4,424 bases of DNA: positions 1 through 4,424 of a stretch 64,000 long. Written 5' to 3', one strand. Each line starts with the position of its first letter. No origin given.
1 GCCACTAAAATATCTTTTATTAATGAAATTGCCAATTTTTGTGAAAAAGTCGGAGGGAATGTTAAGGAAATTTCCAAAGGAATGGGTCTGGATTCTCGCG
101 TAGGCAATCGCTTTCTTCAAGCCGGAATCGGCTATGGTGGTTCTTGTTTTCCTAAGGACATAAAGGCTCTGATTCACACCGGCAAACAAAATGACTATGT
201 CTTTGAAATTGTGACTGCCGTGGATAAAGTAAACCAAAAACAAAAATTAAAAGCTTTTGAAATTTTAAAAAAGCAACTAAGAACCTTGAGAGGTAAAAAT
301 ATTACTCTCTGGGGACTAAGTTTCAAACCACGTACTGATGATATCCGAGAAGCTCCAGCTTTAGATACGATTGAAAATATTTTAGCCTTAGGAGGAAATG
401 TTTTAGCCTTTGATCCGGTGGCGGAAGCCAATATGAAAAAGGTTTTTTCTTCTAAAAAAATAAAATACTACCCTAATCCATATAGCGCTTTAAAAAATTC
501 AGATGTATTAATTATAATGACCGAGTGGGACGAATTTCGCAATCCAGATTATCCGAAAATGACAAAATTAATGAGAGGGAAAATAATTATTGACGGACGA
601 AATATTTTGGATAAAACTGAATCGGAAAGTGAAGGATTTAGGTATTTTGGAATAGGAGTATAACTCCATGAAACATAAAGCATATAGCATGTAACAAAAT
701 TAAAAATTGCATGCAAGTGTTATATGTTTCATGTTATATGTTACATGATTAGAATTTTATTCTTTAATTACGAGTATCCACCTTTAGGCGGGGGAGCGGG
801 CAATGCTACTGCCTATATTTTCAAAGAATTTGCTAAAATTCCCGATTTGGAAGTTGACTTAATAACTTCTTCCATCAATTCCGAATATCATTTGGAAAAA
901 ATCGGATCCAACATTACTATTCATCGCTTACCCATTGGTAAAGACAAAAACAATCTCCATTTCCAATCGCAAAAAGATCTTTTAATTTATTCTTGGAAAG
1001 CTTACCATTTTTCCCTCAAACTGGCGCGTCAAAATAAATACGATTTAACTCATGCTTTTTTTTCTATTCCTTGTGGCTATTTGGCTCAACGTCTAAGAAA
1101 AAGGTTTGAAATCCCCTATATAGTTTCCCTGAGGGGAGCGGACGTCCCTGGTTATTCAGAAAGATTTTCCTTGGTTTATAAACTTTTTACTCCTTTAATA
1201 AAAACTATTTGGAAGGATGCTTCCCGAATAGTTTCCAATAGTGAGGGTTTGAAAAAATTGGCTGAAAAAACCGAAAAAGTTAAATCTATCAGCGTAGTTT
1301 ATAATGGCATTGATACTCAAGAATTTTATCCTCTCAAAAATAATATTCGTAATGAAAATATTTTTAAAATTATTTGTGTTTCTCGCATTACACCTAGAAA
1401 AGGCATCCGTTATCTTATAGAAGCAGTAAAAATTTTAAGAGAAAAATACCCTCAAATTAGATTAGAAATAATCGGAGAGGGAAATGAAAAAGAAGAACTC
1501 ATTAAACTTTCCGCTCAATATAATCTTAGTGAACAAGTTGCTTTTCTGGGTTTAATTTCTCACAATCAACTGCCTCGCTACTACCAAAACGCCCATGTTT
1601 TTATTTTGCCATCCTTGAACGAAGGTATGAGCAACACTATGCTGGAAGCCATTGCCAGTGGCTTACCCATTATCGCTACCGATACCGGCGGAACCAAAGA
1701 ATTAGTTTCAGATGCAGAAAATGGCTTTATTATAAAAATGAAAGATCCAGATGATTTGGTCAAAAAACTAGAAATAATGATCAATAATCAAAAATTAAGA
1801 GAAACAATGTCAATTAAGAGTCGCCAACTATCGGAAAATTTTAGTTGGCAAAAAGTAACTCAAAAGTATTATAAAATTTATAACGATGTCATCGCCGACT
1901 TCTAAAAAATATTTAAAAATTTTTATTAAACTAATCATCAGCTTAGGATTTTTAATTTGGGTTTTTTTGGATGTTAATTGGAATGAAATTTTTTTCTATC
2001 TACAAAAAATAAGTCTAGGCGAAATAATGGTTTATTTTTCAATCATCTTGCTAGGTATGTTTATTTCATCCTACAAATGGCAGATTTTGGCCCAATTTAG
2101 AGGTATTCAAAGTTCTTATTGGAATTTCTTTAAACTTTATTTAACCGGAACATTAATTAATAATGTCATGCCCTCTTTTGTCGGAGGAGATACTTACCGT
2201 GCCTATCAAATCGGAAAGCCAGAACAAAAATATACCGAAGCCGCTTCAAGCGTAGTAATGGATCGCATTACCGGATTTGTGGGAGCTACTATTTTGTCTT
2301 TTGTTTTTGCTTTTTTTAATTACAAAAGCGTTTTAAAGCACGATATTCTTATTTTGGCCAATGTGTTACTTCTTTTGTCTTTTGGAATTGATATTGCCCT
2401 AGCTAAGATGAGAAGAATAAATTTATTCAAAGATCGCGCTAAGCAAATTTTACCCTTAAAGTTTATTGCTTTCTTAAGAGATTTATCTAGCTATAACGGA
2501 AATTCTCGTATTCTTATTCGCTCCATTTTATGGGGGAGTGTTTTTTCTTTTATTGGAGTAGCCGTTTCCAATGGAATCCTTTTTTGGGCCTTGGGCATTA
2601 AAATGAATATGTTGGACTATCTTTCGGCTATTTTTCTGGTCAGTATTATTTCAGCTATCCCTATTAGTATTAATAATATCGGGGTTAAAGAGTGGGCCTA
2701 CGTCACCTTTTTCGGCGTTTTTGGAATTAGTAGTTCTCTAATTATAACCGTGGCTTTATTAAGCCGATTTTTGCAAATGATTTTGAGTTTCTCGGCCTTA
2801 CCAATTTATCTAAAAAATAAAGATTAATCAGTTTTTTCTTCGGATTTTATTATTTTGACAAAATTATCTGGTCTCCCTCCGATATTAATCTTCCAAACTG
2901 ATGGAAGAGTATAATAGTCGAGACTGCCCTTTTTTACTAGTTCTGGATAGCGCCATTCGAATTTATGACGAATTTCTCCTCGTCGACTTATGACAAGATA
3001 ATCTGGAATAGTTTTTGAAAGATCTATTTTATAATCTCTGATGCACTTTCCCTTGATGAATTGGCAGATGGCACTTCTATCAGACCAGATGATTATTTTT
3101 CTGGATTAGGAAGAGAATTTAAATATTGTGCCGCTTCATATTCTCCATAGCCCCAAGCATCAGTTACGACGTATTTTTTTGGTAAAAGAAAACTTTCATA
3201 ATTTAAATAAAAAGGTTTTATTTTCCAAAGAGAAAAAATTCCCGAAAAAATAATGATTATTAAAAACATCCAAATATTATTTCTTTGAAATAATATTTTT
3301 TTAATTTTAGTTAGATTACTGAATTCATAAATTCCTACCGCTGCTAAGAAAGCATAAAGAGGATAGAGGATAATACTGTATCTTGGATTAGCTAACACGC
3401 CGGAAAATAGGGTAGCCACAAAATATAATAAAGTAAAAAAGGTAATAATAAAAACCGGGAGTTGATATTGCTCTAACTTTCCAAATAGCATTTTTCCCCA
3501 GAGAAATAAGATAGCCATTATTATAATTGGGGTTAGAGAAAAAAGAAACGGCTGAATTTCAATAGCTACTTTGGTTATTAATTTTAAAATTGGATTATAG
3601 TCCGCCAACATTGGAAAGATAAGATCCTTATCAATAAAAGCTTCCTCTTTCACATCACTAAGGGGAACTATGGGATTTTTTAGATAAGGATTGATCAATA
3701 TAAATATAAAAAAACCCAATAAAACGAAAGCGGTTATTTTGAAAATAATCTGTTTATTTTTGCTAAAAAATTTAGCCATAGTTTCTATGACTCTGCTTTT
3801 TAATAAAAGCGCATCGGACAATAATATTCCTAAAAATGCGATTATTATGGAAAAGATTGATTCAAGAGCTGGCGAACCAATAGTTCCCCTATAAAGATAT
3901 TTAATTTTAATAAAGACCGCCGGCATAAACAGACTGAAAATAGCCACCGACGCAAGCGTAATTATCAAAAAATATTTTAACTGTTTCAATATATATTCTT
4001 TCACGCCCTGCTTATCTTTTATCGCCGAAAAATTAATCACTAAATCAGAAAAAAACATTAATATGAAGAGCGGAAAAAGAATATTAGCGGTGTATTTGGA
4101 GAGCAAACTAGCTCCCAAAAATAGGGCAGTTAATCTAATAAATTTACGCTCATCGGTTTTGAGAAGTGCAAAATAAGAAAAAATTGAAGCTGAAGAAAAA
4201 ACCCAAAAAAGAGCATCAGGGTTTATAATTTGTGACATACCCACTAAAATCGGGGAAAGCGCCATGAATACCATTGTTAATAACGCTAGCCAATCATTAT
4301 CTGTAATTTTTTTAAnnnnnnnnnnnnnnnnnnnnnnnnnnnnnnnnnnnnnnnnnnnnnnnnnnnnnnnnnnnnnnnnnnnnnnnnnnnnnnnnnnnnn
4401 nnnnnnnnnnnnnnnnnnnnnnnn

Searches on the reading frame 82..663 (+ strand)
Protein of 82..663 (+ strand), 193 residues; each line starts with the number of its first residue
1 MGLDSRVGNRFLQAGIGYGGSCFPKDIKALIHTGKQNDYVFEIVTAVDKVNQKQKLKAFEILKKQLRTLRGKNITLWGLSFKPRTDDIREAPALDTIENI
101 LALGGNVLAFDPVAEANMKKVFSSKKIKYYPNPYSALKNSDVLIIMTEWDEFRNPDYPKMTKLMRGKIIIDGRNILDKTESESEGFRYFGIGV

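Call 42: search_protein_families(library=pfam, proteins=[window:82-663:+], max_evalue=0.0001)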
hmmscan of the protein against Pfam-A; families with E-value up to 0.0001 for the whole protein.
window:82-663:+ (193 aa): 2 families
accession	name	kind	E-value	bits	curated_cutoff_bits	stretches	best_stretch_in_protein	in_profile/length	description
PF03720.21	UDPG_MGDP_dh_C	-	1.6e-30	105.9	30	1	76-178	2-103/103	UDP-glucose/GDP-mannose dehydrogenase family, UDP binding domain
PF00984.24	UDPG_MGDP_dh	-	2.3e-15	56.9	25.4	1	1-52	42-93/94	UDP-glucose/GDP-mannose dehydrogenase family, central domain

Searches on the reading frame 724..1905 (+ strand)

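Call 42: search_protein_families(library=pfam, proteins=[window:724-1905:+], max_evalue=0.0001)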
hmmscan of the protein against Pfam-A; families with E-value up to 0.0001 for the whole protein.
window:724-1905:+ (393 aa): 7 families
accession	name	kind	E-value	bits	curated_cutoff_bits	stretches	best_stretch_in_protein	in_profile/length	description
PF00534.26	Glycos_transf_1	-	5.1e-47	160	26.4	1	209-368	11-171/172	Glycosyl transferases group 1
PF13692.12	Glyco_trans_1_4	-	2.9e-37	128.5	27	1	215-355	3-142/142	Glycosyl transferases group 1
PF13439.12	Glyco_transf_4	-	2.4e-14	54.2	28.5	1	23-199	2-169/170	Glycosyltransferase Family 4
PF20706.3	GT4-conflict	-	1.4e-10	41.2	26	1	177-380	162-383/385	Family 4 Glycosyltransferase in conflict systems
PF13524.12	Glyco_trans_1_2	-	1.3e-08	35.3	25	1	232-376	6-136/144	Glycosyl transferase-like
PF13477.12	Glyco_trans_4_2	-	2.5e-07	31.4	23.4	1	41-173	24-139/139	Glycosyl transferase 4-like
PF13579.12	Glyco_trans_4_4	-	3e-07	31.3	29.7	1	23-182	1-144/158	Glycosyl transferase 4-like domain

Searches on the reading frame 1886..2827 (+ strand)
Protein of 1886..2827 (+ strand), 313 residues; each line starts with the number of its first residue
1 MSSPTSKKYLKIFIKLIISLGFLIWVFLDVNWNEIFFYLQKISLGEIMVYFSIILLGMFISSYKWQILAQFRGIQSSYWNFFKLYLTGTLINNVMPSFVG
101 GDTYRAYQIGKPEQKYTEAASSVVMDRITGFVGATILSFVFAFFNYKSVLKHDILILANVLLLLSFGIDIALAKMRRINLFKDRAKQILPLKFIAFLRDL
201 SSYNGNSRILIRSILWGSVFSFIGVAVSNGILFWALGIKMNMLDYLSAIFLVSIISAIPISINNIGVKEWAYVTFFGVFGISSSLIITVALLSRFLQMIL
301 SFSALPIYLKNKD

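Call 42: search_protein_families(library=pfam, proteins=[window:1886-2827:+], max_evalue=0.0001)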
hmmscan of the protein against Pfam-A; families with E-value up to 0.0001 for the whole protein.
window:1886-2827:+ (313 aa): 1 family
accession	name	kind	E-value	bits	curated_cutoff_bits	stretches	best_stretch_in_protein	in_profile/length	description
PF03706.18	LPG_synthase_TM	-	1.2e-34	120.6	33.4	1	12-300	1-297/302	Lysylphosphatidylglycerol synthase TM region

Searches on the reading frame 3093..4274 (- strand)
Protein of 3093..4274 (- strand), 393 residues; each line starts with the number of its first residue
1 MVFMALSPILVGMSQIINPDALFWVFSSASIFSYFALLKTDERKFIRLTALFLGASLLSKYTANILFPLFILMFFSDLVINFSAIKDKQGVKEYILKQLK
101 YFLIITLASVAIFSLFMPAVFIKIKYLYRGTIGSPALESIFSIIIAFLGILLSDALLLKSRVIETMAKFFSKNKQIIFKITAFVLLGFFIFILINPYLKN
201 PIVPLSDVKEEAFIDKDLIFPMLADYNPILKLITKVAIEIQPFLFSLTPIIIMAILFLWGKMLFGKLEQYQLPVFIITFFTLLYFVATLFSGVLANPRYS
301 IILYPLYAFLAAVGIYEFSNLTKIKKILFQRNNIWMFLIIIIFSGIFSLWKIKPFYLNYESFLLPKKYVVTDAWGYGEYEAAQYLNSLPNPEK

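Call 42: search_protein_families(library=pfam, proteins=[window:3093-4274:-], max_evalue=0.0001)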
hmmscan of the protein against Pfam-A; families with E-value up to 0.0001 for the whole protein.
window:3093-4274:- (393 aa): 1 family
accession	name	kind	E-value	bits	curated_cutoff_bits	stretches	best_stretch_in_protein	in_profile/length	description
PF13231.12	PMT_2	-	4.5e-05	24.2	26.1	1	2-76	57-132/160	Dolichyl-phosphate-mannose-protein mannosyltransferase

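Call 49: find_encoding_contigs(protein=window:3093-4274:-, flank=1500, max_places=6)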
Protein window:3093-4274:- (393 aa): 2 contigs read that carry it; 2 places shown.
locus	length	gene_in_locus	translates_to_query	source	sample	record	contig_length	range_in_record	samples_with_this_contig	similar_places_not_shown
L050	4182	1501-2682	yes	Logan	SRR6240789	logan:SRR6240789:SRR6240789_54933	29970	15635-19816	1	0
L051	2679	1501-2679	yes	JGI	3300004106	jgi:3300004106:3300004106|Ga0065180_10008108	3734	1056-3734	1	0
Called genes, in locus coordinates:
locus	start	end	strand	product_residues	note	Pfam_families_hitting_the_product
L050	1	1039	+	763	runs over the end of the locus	PF13231:PMT_2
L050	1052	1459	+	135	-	-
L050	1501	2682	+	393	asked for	-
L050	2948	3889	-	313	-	PF03706:LPG_synthase_TM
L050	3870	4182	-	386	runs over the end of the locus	PF13439:Glyco_transf_4, PF13477:Glyco_trans_4_2, PF13579:Glyco_trans_4_4 (weak), PF20706:GT4-conflict, PF00534:Glycos_transf_1, PF13692:Glyco_trans_1_4, PF13524:Glyco_trans_1_2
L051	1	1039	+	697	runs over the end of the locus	?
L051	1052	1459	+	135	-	-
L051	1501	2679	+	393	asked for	?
